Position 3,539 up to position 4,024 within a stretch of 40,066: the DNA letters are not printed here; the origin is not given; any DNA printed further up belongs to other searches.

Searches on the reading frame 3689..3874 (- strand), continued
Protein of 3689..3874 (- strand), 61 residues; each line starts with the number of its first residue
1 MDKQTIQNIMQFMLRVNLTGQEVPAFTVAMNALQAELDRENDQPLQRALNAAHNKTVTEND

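Call 67: search_protein_families(library=pfam, alignment_id=A5, max_evalue=0.1)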
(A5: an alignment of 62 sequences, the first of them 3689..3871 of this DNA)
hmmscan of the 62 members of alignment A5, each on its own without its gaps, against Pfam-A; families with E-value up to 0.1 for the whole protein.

A. member 1, window:3689-3871:- (60 aa): 0 families

B. families by the number of members that match (of 62 scanned): 12 families
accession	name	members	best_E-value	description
PF24918.1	NET2A_C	4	0.0068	NET2A, C-terminal domain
PF12373.13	Msg2_C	4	0.0068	Major surface glycoprotein 2 C terminal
PF06213.17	CobT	4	0.022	Cobalamin biosynthesis protein CobT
PF25398.1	CUX1_N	1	0.0095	CUX1-like, N-terminal tRNA-binding arm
PF11123.14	DNA_Packaging_2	1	0.019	DNA packaging protein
PF15565.11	Imm30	1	0.021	Immunity protein 30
PF14886.12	FAM183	1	0.044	FAM183A and FAM183B related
PF24806.1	DUF7706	1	0.05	Family of unknown function (DUF7706)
PF23159.1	WH_Rok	1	0.059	Repressor Rok winged helix domain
PF22216.1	Sas-6_C_CC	1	0.062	Spindle assembly abnormal protein 6 homolog, C-terminal coiled coil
PF17814.7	LisH_TPL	1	0.066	LisH-like dimerisation domain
PF00179.31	UQ_con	1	0.087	Ubiquitin-conjugating enzyme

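Call 68: search_dna_similar(query=window:3692-3874:-, collection=phages, mode=protein, max_evalue=0.01, max_rows=60, rows=spread)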
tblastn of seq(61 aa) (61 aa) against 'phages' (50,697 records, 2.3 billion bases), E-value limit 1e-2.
Records with a match: 7; places in all: 7; records where one place covers at least 80% of the query: 4.
Best place of each record, by identity: 90-95% 1; 60-80% 4; <60% 2.
By first word of the organism name: Escherichia 5; Kagunavirus 1; Aeromonas 1.
By host as written in the record: Escherichia coli K-12 MG1655 4; Escherichia coli 1; - 1; Aeromonas salmonicida 1.
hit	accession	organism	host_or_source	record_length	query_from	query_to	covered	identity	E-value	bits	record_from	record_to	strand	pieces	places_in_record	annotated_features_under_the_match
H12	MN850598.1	Escherichia phage nieznany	Escherichia coli K-12 MG1655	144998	1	60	98%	76.7%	3e-20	87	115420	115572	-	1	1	hypothetical protein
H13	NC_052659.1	Escherichia phage nieznany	Escherichia coli K-12 MG1655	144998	1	60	98%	76.7%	3e-20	87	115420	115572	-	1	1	hypothetical protein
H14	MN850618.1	Escherichia phage tuntematon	Escherichia coli K-12 MG1655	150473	1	60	98%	75.0%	1e-19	85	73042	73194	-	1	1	hypothetical protein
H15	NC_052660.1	Escherichia phage tuntematon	Escherichia coli K-12 MG1655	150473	1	60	98%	75.0%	1e-19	85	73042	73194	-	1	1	hypothetical protein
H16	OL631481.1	Escherichia phage ECML-183-2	Escherichia coli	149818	1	42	69%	90.5%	6e-18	80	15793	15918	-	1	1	none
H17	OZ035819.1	Kagunavirus LM02P1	-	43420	1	42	69%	54.8%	2e-5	45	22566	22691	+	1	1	record has no annotation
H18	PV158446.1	Aeromonas phage AsC4_1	Aeromonas salmonicida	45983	1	45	74%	46.7%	1e-3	40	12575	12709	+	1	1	hypothetical protein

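Call 69: get_annotated_region(hit=H18, flank=4500)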
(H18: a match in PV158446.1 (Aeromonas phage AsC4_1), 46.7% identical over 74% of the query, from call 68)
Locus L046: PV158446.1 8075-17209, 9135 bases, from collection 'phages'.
description: Aeromonas phage AsC4_1, complete genome.
organism: Aeromonas phage AsC4_1 (NCBI taxid 3411829)
taxonomy: Viruses; Duplodnaviria; Heunggongvirae; Uroviricota; Caudoviricetes
host: Aeromonas salmonicida; source: aquaculture water; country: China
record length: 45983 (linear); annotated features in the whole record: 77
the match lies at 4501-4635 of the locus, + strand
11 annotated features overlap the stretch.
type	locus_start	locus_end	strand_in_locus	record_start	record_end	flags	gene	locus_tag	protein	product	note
CDS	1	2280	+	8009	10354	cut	-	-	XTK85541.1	tape measure protein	ORF18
CDS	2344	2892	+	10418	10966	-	-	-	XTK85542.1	virion structural protein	ORF19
CDS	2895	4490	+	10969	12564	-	-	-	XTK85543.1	lipolytic protein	ORF20; G-D-S-L family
CDS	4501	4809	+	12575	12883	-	-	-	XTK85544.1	hypothetical protein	ORF21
CDS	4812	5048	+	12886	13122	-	-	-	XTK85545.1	hypothetical protein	ORF22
CDS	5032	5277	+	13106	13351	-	-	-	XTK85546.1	hypothetical protein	ORF23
CDS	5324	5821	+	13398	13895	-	-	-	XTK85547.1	minor tail protein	ORF24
CDS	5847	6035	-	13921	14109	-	-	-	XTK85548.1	hypothetical protein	ORF25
CDS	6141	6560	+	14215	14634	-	-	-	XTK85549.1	hypothetical protein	ORF26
CDS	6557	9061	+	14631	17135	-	-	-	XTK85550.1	hypothetical protein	ORF27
CDS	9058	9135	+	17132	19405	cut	-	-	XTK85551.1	outer membrane protein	ORF28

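Call 70: get_annotated_region(hit=H17, flank=4000)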
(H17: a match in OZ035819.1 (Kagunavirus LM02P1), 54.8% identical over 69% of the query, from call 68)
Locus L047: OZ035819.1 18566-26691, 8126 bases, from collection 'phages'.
description: Kagunavirus LM02P1 genome assembly, chromosome: 1.
organism: Kagunavirus LM02P1 (NCBI taxid 3108118)
taxonomy: Viruses; Duplodnaviria; Heunggongvirae; Uroviricota; Caudoviricetes; Guernseyvirinae; Kagunavirus
host: -; source: -; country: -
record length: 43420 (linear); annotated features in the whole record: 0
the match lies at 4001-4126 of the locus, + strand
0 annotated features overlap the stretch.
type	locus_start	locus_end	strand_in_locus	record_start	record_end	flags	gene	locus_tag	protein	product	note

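Call 76: find_related_loci(query=A6, collection=metagenome_contigs, flank=4000)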
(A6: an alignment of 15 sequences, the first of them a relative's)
Query A6 (55 aa) in metagenome_contigs; peptide patterns used: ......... (x = any residue, [..] = any of these).
151 stretches matched a pattern; 25 encode a relative of the query (tblastn E <= 1e-3); 25 distinct loci.
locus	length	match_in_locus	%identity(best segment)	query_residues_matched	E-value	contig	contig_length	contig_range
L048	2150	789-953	100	1-55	1e-34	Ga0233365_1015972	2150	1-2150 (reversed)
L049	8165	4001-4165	98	1-55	5e-34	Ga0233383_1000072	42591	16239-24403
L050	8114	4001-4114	68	1-38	2e-13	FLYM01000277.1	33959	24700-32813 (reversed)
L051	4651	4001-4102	62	1-34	2e-10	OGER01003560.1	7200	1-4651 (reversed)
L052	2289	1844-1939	56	4-35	3e-8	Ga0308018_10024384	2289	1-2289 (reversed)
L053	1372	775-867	58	4-34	3e-8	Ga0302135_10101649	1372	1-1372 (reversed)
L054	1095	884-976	58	4-34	3e-8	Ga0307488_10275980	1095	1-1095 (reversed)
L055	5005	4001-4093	58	4-34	3e-8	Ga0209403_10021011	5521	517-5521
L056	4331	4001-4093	58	4-34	3e-8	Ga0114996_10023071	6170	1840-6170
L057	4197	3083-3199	54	3-39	3e-8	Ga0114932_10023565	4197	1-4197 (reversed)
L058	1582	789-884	53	4-35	4e-8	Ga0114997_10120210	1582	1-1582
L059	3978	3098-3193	53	4-35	4e-8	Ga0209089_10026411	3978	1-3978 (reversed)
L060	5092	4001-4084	61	7-34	8e-8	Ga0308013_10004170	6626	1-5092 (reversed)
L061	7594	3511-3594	61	7-34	8e-8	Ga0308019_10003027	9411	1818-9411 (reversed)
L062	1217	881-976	50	4-35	1e-7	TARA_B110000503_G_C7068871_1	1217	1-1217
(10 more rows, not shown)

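Call 87: search_protein_families(library=phrogs, proteins=[L031:1659-3989:+, L050:2499-3992:+, L051:2292-3971:+, L044:1282-3966:+, L046:2895-4487:+, L047:2517-3983:+, L043:948-1289:+, L043:1550-5065:+], max_evalue=0.001)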
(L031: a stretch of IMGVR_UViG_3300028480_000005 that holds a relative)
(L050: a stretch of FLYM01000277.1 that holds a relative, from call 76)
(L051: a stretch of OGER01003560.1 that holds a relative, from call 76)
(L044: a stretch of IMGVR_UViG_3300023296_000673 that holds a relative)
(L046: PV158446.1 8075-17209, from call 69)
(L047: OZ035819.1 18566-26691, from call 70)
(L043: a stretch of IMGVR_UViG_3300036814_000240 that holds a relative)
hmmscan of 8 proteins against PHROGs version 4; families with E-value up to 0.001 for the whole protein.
L031:1659-3989:+ (777 aa): 2 families
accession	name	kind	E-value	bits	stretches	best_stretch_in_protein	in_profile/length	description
phrog_24607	-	tail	1.2e-11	44.8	1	27-99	1-77/674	tail protein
phrog_1980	-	tail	1.4e-05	25.6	1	30-117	3-93/449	tail fiber protein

L050:2499-3992:+ (498 aa): 3 families
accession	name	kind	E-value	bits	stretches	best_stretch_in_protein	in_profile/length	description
phrog_25788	-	tail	1.7e-09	37.9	1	363-441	352-433/603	tail fiber protein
phrog_5342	-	tail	1.4e-05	23.1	1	333-460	2754-2876/3319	tail fiber protein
phrog_9648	-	tail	6.3e-05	24.1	1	1-48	1-48/152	tail protein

L051:2292-3971:+ (560 aa): 6 families
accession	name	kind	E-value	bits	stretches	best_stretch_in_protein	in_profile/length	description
phrog_17635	-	tail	3.1e-24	86.2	1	1-148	1-143/721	tail fiber protein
phrog_32929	-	unknown function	2.2e-21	76.9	1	6-156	1-141/685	-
phrog_15518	-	unknown function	4e-20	72.7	1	6-156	1-142/667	-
phrog_34100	-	tail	7.1e-18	65.3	1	6-156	5-146/696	tail protein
phrog_14879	-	tail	0.00016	21.4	1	97-191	114-206/642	tail fiber protein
phrog_21878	-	tail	0.00082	18.5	1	22-152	2-124/810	tail fiber protein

L044:1282-3966:+ (895 aa): 2 families
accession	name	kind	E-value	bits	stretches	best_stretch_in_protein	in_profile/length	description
phrog_8510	-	head and packaging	2.4e-14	53.1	1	482-644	1164-1336/1348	virion structural protein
phrog_14220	-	unknown function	5.3e-08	33.4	1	456-652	16-185/401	-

L046:2895-4487:+ (531 aa): 15 families
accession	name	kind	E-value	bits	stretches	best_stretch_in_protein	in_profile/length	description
phrog_14879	-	tail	2.2e-20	73.7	1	62-257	86-287/642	tail fiber protein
phrog_25325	-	tail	1e-19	71.4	1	44-138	32-126/631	tail spike protein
phrog_7992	-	tail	7.9e-19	68.4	1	65-173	426-530/1163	tail spike protein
phrog_15455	-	tail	1.1e-14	54.9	1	52-188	38-197/652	tail fiber protein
phrog_11182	-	tail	3.3e-13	50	1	65-139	98-171/548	tail spike protein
phrog_21878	-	tail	5e-13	49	1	42-137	32-130/810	tail fiber protein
phrog_34776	-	other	8e-13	48.1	1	64-138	424-500/1013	haemolysin-type calcium binding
phrog_18484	-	tail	2e-11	43.7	1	64-132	99-169/770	tail protein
phrog_38183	-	tail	7.7e-11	42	1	65-132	97-166/643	tail protein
phrog_36390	-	tail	2.1e-10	40.2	1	64-173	424-524/1048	tail spike protein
phrog_6518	-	tail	3.6e-09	36.3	1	64-190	207-355/793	tail fiber protein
phrog_1219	-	tail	3.8e-08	34.3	1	470-521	160-214/233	tail needle protein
phrog_35653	-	tail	4.9e-08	32.5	1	63-135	97-166/744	tail fiber protein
phrog_27199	-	tail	1.6e-05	24.5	1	64-185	96-205/770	tail protein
phrog_8460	-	tail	3.8e-05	23.1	1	57-147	132-231/780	tail fiber protein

L047:2517-3983:+ (489 aa): 29 families (the best 25 are shown)
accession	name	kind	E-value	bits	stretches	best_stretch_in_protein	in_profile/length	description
phrog_29731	-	tail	1.5e-46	160.2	1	1-130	1-137/336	tail spike protein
phrog_20900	-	tail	2.1e-28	100.2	1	1-112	1-118/721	tail spike protein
phrog_27367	-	tail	8.8e-21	75.1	1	1-134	78-211/736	tail fiber protein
phrog_14879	-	tail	4.3e-18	66.2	1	59-154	81-168/642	tail fiber protein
phrog_15455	-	tail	4.9e-18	65.9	1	28-144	1-128/652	tail fiber protein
phrog_7992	-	tail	9.5e-16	58.2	1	68-137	427-494/1163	tail spike protein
phrog_16586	-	tail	1.2e-15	57.6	1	44-130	123-205/963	tail fiber protein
phrog_21878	-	tail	1.4e-14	54.1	1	70-133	58-119/810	tail fiber protein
phrog_27156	-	tail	1.2e-13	51.1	1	49-132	1-89/707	tail spike protein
phrog_13893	-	tail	9.5e-13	48.3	1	1-72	27-83/648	tail protein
phrog_1819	-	tail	1.3e-12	48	1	13-130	6-134/678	tail spike protein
phrog_18484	-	tail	3.5e-11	43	1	68-138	101-169/770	tail protein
phrog_34575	-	tail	8.9e-11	41.8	1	37-134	48-144/715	tail spike protein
phrog_38183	-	tail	9.9e-11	41.6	1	58-139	88-167/643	tail protein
phrog_6518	-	tail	2.3e-10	40.2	1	71-138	212-279/793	tail fiber protein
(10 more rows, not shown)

L043:948-1289:+ (114 aa): 1 family
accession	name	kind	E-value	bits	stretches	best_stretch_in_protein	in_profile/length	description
phrog_26609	-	unknown function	1.2e-08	35.8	1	20-111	88-176/180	-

L043:1550-5065:+ (1172 aa): 10 families
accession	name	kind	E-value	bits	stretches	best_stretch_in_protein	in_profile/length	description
phrog_4636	-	tail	7.3e-33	114.9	4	1053-1170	626-753/763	tail spike protein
phrog_23837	-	head and packaging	1.8e-24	87.5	3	835-1164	182-505/507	virion structural protein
phrog_6002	-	head and packaging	1.1e-21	77.3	3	880-990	700-804/1183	virion structural protein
phrog_5668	-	tail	4.3e-19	68.8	1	887-1170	1299-1563/1567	tail fiber protein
phrog_5481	-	tail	6.7e-11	42.4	1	693-1170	613-1025/1043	tail fiber protein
phrog_18673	-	tail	9e-10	39.2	1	1-89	1-93/373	tail fiber protein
phrog_1980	-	tail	2.6e-09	37.9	0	699-1170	189-435/449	tail fiber protein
phrog_9942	-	tail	1.1e-05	24.7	1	766-1171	672-1047/1178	tail fiber protein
phrog_33119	-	tail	1.3e-05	25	1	1041-1165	534-634/643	long tail fiber protein distal subunit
phrog_38743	-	unknown function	0.00033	21.4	0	1122-1161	2-39/51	-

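Call 99: search_dna_similar(query=window:3689-3871:-, collection=plasmids, mode=protein, max_evalue=0.001, max_rows=15)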
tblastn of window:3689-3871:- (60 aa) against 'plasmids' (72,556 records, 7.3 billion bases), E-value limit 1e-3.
No match.

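Call 116: search_solved_structures(query=A7, max_evalue=10)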
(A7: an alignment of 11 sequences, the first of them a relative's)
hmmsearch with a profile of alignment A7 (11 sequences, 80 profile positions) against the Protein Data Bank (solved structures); distinct sequences matched with E-value up to 10: 10.
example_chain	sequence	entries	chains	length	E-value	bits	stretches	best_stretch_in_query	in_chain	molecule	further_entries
9iho_p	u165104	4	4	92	0.36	14.1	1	44-73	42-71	NIDM (PDSW) subunit of mitochondrial NADH:ubiquinone oxidoreductase (Complex I)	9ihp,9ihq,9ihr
3waz_A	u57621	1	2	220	0.58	13.5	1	24-75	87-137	Putative uncharacterized protein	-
6l2n_A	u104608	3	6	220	0.59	13.4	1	24-75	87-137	RE_R_Pab1 domain-containing protein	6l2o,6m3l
2dvy_A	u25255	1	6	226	0.66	13.3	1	24-75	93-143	Restriction endonuclease PabI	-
5iff_A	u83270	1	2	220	0.68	13.2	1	24-75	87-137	Uncharacterized protein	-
2exj_A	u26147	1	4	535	0.95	12.8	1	6-58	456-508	beta-D-xylosidase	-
2exi_A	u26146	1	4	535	0.95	12.8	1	6-58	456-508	beta-D-xylosidase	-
2exk_A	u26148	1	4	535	0.95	12.8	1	6-58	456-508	beta-D-xylosidase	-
2exh_A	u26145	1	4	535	0.95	12.8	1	6-58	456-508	beta-D-xylosidase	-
6gcs_d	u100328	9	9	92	1.1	12.6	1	44-73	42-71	NIDM SUBUNIT | Subunit NIDM of NADH:Ubiquinone Oxidoreductase (Complex I)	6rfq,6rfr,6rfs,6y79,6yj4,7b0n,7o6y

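Call 117: search_solved_structures(query=A5, max_evalue=10)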
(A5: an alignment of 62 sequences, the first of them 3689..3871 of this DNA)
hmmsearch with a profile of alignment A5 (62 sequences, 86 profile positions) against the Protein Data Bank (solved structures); distinct sequences matched with E-value up to 10: 3.
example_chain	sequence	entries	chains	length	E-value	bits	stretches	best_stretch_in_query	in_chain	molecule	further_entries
2gts_A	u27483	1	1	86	1.6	12.4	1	17-53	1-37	hypothetical protein HP0062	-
1a87_A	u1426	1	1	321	1.7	12.3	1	23-73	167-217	COLICIN N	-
3fx7_A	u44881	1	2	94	1.7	12.2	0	17-52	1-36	Putative uncharacterized protein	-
